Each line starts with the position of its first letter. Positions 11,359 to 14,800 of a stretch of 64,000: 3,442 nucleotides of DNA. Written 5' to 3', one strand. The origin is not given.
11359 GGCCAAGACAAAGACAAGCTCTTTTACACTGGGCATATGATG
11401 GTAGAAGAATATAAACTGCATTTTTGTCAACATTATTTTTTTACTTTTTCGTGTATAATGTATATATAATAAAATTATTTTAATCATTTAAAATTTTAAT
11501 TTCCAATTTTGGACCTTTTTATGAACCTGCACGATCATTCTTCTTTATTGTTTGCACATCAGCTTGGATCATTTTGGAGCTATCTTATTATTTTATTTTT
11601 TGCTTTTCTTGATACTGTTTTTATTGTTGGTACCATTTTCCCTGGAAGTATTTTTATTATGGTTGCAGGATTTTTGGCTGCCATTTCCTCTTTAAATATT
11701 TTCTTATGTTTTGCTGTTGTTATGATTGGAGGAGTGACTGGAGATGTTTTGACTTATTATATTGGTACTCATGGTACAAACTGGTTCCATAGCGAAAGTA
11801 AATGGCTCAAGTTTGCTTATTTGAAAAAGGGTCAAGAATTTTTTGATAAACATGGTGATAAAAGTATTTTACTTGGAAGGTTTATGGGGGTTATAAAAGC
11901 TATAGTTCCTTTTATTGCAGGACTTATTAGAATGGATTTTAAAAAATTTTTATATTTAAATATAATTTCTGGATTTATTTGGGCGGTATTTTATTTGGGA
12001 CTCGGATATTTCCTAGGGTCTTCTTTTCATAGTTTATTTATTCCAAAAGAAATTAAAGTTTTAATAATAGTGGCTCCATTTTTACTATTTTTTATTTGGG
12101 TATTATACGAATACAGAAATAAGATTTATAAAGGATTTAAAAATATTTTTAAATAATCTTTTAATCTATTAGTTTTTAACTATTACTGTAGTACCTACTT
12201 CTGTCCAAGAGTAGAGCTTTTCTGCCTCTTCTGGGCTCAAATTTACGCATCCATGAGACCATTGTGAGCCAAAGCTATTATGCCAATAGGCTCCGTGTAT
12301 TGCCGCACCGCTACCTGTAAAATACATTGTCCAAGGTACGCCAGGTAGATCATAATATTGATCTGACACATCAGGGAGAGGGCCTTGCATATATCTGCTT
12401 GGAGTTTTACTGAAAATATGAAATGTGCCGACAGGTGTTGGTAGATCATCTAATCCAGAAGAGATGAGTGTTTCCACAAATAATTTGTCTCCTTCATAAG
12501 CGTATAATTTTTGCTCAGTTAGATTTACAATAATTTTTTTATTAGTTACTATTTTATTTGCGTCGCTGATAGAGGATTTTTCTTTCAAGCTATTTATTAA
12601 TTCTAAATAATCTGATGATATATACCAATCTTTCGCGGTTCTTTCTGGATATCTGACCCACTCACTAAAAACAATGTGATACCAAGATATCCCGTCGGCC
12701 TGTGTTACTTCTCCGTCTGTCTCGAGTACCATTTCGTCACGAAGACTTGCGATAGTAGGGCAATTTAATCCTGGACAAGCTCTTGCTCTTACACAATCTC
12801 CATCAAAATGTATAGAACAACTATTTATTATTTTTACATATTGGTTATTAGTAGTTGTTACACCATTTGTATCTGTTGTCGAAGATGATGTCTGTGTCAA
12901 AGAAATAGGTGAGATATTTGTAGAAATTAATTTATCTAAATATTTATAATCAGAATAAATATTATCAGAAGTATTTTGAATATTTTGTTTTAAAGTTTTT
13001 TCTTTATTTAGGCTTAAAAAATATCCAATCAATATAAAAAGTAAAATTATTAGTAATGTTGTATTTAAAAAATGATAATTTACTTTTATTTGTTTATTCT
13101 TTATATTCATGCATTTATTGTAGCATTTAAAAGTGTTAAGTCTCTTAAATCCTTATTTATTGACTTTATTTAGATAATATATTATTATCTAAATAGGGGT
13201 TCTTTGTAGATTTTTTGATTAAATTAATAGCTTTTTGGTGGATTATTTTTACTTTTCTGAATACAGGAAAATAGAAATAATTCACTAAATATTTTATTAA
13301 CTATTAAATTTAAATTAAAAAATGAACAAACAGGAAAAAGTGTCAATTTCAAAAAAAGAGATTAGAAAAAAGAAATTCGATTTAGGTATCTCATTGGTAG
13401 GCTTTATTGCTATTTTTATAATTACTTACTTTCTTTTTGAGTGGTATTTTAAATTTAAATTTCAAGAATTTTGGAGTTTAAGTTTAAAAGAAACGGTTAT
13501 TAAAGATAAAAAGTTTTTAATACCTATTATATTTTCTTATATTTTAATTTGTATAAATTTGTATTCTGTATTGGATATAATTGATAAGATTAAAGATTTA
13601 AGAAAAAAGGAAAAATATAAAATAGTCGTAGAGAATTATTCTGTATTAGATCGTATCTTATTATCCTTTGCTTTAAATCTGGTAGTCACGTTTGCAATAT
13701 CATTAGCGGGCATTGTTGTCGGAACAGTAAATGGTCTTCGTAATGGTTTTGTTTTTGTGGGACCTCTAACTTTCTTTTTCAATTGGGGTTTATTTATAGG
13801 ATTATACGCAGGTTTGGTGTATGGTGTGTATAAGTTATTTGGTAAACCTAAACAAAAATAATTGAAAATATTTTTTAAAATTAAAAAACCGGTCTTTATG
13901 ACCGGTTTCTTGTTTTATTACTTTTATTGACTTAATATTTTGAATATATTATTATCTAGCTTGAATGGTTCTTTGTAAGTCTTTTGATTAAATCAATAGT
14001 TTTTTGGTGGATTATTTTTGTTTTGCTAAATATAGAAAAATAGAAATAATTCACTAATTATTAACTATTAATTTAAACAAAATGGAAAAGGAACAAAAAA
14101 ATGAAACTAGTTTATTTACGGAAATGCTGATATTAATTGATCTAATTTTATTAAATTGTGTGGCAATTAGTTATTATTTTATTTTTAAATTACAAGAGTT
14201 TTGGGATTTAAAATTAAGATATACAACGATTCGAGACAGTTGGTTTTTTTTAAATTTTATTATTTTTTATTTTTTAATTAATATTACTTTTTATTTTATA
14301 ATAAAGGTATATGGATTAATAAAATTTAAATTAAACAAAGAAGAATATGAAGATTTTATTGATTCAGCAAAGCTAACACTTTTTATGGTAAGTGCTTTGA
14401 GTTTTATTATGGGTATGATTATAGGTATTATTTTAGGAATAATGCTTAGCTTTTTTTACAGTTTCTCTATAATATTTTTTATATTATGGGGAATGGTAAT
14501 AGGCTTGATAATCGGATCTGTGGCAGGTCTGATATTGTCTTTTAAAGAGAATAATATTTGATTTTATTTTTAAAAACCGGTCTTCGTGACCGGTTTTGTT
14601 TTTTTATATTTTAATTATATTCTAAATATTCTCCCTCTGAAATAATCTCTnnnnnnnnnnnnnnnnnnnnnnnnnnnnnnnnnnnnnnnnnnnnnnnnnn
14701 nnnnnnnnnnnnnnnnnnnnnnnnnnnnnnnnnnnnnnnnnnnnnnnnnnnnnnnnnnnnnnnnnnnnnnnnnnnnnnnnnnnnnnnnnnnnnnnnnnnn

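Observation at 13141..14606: Tandem membrane-protein paralogs whose 5' leaders are far better conserved than their coding sequences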

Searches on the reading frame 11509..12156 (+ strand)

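Call 13: search_protein_families(library=pfam, proteins=[window:11509-12156:+], max_evalue=0.01)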
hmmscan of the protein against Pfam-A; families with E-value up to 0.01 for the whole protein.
window:11509-12156:+ (215 aa): 1 family
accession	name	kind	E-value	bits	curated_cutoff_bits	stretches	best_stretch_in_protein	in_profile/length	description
PF09335.16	VTT_dom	-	1.1e-17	65.1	33.9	1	44-167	1-122/123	VTT domain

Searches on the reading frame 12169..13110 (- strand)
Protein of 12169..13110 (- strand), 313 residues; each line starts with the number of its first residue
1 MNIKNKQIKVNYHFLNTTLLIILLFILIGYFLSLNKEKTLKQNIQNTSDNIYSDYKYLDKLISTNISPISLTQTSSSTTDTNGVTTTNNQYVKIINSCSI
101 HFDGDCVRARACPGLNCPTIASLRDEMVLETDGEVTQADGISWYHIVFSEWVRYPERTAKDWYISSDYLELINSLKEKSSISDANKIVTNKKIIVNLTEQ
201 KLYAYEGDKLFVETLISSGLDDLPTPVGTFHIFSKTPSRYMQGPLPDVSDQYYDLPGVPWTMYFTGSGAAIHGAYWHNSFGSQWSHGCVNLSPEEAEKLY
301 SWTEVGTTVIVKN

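Call 13: search_protein_families(library=pfam, proteins=[window:12169-13110:-], max_evalue=0.01)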
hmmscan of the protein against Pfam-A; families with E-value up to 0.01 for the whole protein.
window:12169-13110:- (313 aa): 1 family
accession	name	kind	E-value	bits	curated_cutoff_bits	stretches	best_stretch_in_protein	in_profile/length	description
PF03734.19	YkuD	-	1.3e-25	91.1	23.4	1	191-311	2-146/146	L,D-transpeptidase catalytic domain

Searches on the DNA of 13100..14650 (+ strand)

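Call 7: search_rna_families(source=window, start=13100, end=14650, threshold=evalue, max_evalue=10, show_alignments=3)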
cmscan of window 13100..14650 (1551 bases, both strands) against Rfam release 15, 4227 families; matches with E-value up to 10: 22.
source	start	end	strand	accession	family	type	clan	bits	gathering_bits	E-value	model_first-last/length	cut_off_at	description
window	14537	14612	+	RF02732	JA04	Gene; sRNA;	-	26.7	81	0.29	1-81/81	no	Aggregatibacter sRNA JA04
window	14495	14605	+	RF01772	rnk_pseudo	Cis-reg; leader;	-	25.9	55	0.09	1-108/108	no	Pseudomonas rnk leader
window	13881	13959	-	RF02891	AgrB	Gene; antisense;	-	25.1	40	0.15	1-84/84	no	ArsR-gov region gene B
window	13234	13289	+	RF03938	mir-4662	Gene; miRNA;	-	23.9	97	0.067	1-67/67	no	mir-4662 microRNA precursor family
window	14550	14605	+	RF02064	STnc370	Gene; sRNA;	-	23.6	54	3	1-71/71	no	Enterobacterial sRNA STnc370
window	13857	13918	+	RF02064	STnc370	Gene; sRNA;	-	23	54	3.9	1-71/71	no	Enterobacterial sRNA STnc370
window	14498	14615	+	RF02579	tsr26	Gene; sRNA;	-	21.9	141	1.8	1-122/122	no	S. aureus tsr26 small RNA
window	13236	13289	+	RF04130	MIR7996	Gene; miRNA;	-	21.8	119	0.46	1-190/190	no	MIR7996 microRNA precursor family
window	13882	13942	-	RF02083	OrzO-P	Gene; antitoxin;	-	21.5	60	1.4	1-76/76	no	OrzO-P RNA antitoxin family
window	14155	14240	-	RF00962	mir-586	Gene; miRNA;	-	20.8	89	0.27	1-87/87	no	mir-586 microRNA precursor family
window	13885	13943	-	RF02844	RefA9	Gene; antisense;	-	20.3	49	3.7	1-64/64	no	Enterococcus sRNA A9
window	13233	13290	+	RF04145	MIR8706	Gene; miRNA;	-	20.1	95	0.94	1-101/101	no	MIR8706 microRNA precursor family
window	13863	13919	+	RF01772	rnk_pseudo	Cis-reg; leader;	-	19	55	2.8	1-108/108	no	Pseudomonas rnk leader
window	13878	13936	-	RF02495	ohsC_RNA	Gene; antitoxin;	-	18.9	50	8.2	1-77/77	no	Oppression of Hydrophobic ORF by sRNA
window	14342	14405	+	RF01615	ceN111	Gene; snRNA; snoRNA; CD-box;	-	18.6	43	4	1-70/70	no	Nematode snoRNA ceN111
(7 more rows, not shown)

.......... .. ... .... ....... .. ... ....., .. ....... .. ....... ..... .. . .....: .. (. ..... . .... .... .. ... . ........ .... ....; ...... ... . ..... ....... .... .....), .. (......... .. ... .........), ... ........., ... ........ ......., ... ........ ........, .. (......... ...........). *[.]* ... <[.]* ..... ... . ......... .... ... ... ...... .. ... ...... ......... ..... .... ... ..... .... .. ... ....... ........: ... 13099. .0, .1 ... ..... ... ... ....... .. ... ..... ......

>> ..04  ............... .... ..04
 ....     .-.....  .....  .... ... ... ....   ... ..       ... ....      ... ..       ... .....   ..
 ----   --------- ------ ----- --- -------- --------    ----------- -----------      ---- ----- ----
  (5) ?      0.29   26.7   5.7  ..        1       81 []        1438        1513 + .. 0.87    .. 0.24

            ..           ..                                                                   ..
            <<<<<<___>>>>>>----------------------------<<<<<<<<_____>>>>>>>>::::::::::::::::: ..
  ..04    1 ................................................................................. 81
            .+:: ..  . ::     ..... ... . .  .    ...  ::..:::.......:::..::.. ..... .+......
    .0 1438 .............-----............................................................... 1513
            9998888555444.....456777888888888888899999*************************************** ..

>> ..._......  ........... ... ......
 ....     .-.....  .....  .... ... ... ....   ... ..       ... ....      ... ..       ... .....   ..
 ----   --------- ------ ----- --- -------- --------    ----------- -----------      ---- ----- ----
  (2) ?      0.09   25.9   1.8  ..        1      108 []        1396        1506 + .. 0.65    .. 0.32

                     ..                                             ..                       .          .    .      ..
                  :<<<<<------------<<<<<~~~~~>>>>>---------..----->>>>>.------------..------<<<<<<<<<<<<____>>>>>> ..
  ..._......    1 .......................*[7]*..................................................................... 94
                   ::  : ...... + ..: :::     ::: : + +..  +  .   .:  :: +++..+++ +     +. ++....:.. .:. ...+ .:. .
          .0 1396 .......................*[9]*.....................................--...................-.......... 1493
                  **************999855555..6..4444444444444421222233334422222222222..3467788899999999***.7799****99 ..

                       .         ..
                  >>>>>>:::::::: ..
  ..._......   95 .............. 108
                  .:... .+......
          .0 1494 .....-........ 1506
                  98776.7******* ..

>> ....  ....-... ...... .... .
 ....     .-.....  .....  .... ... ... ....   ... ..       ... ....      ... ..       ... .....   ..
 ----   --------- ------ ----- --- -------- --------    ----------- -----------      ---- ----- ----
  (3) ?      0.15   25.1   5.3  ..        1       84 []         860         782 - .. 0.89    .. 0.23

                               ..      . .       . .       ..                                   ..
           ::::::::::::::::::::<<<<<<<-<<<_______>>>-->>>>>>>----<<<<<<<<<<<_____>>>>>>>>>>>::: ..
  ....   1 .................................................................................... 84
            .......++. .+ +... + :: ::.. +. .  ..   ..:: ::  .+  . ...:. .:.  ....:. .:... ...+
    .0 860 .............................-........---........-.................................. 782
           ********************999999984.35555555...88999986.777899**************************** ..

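Call 40: build_rna_model(alignment_id=A6)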
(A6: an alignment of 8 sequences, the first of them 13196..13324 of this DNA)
Model R1 built from alignment A6 (8 sequences, 134 columns); structure: RNAalifold consensus.
model positions 120; base pairs 25; branch points 0; effective number of sequences 2.4; information 0.59 bits per position. Calibrated on 0.2 Mb of random sequence (short: E-values are rough).
structure used (alignment columns):
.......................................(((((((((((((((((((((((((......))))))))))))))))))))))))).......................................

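Call 41: search_with_rna_model(model_id=R1, sources=[window, L001, L004, L005, L007, L009, L013, L015, L010, L022, L023, L019, L002, L003], max_evalue=10)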
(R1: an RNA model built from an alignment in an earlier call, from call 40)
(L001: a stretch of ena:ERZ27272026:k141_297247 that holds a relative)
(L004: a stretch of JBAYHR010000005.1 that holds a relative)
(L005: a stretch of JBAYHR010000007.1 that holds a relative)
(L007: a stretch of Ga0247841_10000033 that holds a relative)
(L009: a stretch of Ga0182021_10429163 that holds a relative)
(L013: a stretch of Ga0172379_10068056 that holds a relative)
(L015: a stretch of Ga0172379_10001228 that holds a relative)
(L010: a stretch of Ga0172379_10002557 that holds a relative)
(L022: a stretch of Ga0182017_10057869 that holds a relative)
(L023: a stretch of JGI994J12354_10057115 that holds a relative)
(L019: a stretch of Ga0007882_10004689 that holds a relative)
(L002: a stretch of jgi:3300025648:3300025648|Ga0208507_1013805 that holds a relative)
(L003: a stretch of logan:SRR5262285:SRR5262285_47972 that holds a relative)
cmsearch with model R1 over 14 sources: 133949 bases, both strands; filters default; matches with E-value up to 10: 47.
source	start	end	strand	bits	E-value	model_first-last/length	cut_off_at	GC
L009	1196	1311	-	94.3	8.2e-15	1-120/120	no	0.21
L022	93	208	-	91.9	2.3e-14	1-120/120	no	0.21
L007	5205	5324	+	91.2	3.2e-14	1-120/120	no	0.22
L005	7521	7637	+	88.1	1.3e-13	1-120/120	no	0.23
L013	2822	2938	+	88.1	1.3e-13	1-120/120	no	0.23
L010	8766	8882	+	88.1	1.3e-13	1-120/120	no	0.23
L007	4593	4709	+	87.3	1.9e-13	1-120/120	no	0.2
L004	1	116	+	84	7.9e-13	1-120/120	no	0.23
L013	1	116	+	84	7.9e-13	1-120/120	no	0.23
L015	1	116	+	84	7.9e-13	1-120/120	no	0.23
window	13965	14084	+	74.8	4.8e-11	1-120/120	no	0.19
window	13196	13324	+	74.4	5.9e-11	1-120/120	no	0.19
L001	4144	4271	+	72.9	1.1e-10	1-120/120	no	0.17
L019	3110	3237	-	72.9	1.1e-10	1-120/120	no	0.17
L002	232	359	+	72.9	1.1e-10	1-120/120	no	0.17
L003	232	359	+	72.9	1.1e-10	1-120/120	no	0.17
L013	2835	2940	-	44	4.5e-05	1-120/120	no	0.25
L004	13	118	-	44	4.5e-05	1-120/120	no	0.25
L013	13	118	-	44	4.5e-05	1-120/120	no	0.25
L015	13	118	-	44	4.5e-05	1-120/120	no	0.25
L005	7534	7639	-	44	4.5e-05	1-120/120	no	0.25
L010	8779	8884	-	44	4.5e-05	1-120/120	no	0.25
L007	4602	4720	-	40.6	0.00021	1-120/120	no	0.2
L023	1644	1774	-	38.1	0.00063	1-120/120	no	0.3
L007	5219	5334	-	37.9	0.00067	1-120/120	no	0.21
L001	4182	4237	-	37.2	0.00096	38-93/120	no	0.2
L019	3144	3199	+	37.2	0.00096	38-93/120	no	0.2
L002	270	325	-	37.2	0.00096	38-93/120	no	0.2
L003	270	325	-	37.2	0.00096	38-93/120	no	0.2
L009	1221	1275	+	35.8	0.0017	38-94/120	no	0.22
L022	118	172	+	32.4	0.008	38-94/120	no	0.22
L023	1642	1759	+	27.2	0.08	1-120/120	no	0.29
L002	3063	3132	+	24.8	0.23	1-120/120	no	0.19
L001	7005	7074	+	24.8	0.24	1-120/120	no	0.19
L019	307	376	-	24.8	0.24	1-120/120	no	0.19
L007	12814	12874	+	20.3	1.8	1-120/120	no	0.2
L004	1351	1436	-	19.3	2.8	1-120/120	no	0.26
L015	1351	1436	-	19.3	2.8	1-120/120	no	0.26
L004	1333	1415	+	18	5.1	1-120/120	no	0.2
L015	1333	1415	+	18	5.1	1-120/120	no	0.2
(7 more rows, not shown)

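Call 56: search_with_rna_model(model_id=R1, sources=[L025, L026, L027, L028, L029, L030], max_evalue=1)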
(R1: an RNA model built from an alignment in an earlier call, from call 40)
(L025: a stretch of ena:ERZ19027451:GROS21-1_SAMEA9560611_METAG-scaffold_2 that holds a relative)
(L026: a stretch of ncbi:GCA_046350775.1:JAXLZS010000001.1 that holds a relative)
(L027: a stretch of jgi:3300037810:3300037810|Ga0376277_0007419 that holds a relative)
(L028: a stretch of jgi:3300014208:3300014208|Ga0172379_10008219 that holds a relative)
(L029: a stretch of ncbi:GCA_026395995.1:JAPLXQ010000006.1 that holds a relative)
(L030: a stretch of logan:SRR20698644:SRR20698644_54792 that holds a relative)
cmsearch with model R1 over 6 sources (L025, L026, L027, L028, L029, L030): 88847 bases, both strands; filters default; matches with E-value up to 1: 5.
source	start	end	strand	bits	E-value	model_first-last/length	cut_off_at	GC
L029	13985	14100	+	46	1.2e-05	1-120/120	no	0.24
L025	12510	12619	+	34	0.0026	1-120/120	no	0.23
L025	12128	12169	-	22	0.56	45-86/120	no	0.14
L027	1970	2062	+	20.7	0.97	1-120/120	no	0.28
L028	1970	2062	+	20.7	0.97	1-120/120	no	0.28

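Call 60: search_with_rna_model(model_id=R1, sources=[window, L001, L005, L007, L009, L022, L025, L029], max_evalue=0.00001, make_alignment=true)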
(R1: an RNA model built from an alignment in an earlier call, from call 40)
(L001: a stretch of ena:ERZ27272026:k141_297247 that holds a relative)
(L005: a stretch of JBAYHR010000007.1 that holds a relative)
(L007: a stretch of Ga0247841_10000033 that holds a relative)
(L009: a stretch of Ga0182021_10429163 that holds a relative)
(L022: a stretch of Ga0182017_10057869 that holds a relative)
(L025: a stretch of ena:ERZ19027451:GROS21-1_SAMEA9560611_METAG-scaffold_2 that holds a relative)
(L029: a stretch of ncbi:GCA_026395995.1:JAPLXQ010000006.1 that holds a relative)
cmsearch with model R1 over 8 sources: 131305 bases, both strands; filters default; matches with E-value up to 0.00001: 8.
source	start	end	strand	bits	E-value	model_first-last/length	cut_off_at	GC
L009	1196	1311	-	94.3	8e-15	1-120/120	no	0.21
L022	93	208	-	91.9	2.3e-14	1-120/120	no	0.21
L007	5205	5324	+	91.2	3.2e-14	1-120/120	no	0.22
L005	7521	7637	+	88.1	1.3e-13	1-120/120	no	0.23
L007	4593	4709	+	87.3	1.8e-13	1-120/120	no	0.2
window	13965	14084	+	74.8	4.7e-11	1-120/120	no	0.19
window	13196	13324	+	74.4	5.8e-11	1-120/120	no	0.19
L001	4144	4271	+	72.9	1.1e-10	1-120/120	no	0.17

Alignment A7: 8 matches aligned to the model, 132 columns, each read 5' to 3' on its own strand. Consensus structure (alignment columns), stored with it:
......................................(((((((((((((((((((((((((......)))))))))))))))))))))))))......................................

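Call 78: search_with_rna_model(model_id=R1, sources=[L031, L032, L033, L034, L035], max_evalue=1)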
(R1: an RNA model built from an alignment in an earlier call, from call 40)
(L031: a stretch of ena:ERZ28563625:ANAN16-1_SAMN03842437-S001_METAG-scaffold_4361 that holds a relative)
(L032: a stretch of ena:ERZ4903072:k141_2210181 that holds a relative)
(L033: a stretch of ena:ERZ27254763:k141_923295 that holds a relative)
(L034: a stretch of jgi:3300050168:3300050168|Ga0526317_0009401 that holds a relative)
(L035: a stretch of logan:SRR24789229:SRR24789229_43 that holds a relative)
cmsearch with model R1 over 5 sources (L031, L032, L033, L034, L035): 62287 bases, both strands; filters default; matches with E-value up to 1: 0.
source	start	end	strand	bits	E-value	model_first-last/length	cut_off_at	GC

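Call 92: search_with_rna_model(model_id=R1, source=window, filters=off, max_evalue=1)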
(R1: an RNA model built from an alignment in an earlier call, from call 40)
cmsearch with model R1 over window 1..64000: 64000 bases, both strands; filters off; matches with E-value up to 1: 7.
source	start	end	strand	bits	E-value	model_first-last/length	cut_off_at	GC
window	13965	14084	+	74.8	2.3e-11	1-120/120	no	0.19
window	13196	13324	+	74.4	2.8e-11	1-120/120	no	0.19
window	13209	13289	-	37.4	0.00041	38-115/120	no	0.21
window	14004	14057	-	30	0.011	39-92/120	no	0.2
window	57891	58001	-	20.9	0.65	1-120/120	no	0.26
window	360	421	+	20.3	0.87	1-120/120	no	0.23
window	33460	33564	-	20.3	0.87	1-120/120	no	0.22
